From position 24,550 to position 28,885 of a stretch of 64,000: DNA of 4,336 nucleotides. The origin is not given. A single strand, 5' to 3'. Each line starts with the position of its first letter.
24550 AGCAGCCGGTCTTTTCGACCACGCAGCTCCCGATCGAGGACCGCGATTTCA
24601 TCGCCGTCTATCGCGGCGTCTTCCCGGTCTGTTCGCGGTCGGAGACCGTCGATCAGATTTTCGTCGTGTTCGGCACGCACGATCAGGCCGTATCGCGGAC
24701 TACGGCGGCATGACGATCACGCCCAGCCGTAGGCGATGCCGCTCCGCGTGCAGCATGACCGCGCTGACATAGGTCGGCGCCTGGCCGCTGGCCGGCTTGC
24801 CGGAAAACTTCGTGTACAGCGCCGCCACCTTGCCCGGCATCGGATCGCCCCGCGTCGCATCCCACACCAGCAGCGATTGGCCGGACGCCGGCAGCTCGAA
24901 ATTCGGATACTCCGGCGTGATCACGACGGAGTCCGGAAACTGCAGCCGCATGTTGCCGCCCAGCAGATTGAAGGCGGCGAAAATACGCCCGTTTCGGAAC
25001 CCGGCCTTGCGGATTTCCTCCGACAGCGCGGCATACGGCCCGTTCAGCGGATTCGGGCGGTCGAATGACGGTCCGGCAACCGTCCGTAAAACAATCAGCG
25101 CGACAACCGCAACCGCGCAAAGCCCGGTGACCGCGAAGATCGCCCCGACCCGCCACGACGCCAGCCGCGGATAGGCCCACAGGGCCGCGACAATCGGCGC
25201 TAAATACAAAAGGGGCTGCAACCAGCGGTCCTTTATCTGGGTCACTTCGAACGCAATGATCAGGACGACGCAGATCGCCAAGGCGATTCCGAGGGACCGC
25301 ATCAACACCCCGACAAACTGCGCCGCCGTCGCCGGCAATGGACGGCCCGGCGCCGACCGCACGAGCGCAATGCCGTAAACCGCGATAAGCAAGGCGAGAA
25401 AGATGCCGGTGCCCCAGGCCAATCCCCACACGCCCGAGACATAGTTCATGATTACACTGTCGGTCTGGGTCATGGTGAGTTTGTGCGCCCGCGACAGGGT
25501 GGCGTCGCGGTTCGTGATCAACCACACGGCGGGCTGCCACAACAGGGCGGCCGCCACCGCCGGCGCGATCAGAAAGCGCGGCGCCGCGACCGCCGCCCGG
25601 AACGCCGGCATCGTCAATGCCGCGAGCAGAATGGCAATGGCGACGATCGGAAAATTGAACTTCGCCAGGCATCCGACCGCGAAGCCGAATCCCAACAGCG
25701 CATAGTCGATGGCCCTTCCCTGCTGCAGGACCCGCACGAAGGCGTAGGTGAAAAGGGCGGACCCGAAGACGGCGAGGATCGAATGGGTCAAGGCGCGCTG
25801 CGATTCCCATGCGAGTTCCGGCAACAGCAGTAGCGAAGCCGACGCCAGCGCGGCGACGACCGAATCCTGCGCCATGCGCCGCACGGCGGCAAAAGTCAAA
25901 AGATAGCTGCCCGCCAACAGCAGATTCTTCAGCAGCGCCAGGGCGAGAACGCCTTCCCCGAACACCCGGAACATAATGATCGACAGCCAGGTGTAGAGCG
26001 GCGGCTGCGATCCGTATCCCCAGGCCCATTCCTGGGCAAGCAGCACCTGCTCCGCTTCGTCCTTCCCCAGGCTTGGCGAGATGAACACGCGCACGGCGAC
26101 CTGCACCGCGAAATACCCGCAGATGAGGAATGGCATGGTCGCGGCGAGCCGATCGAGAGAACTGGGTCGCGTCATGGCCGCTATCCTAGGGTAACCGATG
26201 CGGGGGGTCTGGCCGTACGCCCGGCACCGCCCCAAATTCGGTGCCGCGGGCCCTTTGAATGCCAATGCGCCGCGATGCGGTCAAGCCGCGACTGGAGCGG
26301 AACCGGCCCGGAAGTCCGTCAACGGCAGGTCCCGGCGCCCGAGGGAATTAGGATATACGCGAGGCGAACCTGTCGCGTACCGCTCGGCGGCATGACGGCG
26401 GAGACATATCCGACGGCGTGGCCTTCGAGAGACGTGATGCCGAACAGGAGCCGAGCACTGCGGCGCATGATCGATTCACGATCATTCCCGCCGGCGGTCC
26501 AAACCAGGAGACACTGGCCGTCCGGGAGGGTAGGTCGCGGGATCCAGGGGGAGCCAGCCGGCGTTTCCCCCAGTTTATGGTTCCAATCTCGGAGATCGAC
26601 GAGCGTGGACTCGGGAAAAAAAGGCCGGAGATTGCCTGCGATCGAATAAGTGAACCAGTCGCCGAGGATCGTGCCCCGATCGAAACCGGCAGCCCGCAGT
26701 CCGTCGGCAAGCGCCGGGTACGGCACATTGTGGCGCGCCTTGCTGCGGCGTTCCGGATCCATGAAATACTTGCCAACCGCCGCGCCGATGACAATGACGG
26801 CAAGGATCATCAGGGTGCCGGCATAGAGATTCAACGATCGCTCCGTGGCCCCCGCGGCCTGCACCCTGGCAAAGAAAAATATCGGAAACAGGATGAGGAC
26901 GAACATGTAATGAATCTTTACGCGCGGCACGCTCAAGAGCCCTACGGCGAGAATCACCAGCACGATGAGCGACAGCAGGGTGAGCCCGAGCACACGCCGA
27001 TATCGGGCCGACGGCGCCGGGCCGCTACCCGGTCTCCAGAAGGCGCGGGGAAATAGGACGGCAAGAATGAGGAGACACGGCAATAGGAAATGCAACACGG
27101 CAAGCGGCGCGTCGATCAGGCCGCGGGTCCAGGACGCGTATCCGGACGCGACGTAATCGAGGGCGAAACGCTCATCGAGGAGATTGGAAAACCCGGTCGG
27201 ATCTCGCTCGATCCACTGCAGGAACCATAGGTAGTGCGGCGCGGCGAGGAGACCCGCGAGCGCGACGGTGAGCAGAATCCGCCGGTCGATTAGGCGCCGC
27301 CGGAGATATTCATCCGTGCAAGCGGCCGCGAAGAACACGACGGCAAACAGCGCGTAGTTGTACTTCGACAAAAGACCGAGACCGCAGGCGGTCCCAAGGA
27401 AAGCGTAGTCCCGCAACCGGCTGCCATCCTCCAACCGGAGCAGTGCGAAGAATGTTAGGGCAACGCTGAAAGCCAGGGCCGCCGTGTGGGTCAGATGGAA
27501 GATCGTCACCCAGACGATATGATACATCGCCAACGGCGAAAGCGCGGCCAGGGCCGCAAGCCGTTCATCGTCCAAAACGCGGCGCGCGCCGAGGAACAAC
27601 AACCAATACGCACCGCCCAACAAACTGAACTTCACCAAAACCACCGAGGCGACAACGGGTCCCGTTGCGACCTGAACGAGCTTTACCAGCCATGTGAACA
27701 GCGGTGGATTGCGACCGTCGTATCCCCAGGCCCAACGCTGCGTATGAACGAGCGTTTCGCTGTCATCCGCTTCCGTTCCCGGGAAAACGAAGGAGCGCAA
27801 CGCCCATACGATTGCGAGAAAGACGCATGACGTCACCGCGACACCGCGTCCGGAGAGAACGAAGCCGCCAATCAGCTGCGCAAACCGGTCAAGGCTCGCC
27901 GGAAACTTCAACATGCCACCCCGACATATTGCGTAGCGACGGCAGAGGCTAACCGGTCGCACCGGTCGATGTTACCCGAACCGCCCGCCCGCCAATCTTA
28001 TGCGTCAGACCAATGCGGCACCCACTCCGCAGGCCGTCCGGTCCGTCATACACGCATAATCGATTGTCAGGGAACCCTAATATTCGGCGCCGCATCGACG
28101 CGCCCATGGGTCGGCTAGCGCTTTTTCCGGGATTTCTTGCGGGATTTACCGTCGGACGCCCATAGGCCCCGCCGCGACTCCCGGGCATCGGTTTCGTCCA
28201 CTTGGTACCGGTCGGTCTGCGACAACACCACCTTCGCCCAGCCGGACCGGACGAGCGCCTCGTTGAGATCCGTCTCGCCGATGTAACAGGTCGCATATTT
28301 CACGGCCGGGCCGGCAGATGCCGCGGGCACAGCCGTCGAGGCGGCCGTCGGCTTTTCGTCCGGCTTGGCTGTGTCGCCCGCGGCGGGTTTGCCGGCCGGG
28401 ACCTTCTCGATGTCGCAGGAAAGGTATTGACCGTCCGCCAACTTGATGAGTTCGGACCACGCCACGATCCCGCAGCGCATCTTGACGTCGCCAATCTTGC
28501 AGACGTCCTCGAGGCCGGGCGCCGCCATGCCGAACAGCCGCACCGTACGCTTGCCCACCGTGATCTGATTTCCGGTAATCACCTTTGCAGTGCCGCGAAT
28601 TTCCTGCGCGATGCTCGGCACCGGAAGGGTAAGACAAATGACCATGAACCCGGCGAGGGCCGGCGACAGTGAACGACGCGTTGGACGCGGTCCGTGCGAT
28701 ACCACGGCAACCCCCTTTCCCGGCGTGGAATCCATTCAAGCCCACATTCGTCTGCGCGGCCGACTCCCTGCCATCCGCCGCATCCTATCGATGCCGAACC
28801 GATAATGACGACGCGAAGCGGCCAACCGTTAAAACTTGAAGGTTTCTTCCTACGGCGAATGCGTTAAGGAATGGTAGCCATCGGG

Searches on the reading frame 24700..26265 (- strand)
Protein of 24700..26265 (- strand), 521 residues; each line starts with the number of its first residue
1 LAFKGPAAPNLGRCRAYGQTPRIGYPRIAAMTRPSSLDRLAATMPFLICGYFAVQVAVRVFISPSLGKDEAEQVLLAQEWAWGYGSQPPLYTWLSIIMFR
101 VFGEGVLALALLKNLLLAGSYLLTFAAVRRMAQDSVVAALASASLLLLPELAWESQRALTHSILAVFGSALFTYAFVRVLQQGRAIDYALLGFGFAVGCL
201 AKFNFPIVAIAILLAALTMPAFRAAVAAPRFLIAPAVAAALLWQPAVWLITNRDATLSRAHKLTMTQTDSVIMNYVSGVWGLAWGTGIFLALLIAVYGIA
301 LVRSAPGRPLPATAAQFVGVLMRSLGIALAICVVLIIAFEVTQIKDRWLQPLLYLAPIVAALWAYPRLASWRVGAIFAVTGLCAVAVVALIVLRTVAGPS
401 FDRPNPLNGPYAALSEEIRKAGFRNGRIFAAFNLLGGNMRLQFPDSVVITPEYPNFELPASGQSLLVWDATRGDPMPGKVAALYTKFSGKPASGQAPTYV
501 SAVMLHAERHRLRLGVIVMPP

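Call 6: search_protein_families(library=pfam, proteins=[window:24700-26265:-], max_evalue=0.00001)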
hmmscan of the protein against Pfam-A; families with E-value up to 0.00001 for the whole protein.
window:24700-26265:- (521 aa): 2 families
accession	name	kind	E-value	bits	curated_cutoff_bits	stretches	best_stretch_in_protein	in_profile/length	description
PF13231.12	PMT_2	-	1.6e-10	41.9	26.1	1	87-245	2-157/160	Dolichyl-phosphate-mannose-protein mannosyltransferase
PF02366.24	PMT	-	5.3e-06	26.6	22.7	1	81-214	56-195/245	Dolichyl-phosphate-mannose-protein mannosyltransferase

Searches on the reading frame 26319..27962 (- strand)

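Call 6: search_protein_families(library=pfam, proteins=[window:26319-27962:-], max_evalue=0.00001)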
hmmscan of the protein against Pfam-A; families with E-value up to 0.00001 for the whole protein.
window:26319-27962:- (547 aa): 1 family
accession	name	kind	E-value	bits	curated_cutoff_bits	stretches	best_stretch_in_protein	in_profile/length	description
PF13231.12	PMT_2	-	4e-16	60.1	26.1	1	85-246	2-160/160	Dolichyl-phosphate-mannose-protein mannosyltransferase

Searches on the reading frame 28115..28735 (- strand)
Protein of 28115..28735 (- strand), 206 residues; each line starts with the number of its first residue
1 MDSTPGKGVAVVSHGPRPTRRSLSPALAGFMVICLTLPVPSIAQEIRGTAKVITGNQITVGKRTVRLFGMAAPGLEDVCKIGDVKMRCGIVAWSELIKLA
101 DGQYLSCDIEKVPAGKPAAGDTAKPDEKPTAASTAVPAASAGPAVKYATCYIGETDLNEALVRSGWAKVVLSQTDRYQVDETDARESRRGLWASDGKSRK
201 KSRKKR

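Call 6: search_protein_families(library=pfam, proteins=[window:28115-28735:-], max_evalue=0.00001)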
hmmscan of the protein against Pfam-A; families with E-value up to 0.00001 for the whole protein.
window:28115-28735:- (206 aa): 0 families

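Call 73: search_protein_families(library=pfam, proteins=[window:28115-28735:-], max_evalue=0.01)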
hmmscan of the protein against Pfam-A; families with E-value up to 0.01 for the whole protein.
window:28115-28735:- (206 aa): 1 family
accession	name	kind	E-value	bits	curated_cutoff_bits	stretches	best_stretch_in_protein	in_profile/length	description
PF00565.23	SNase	-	5.3e-05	24.1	21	1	148-193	54-106/107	Staphylococcal nuclease homologue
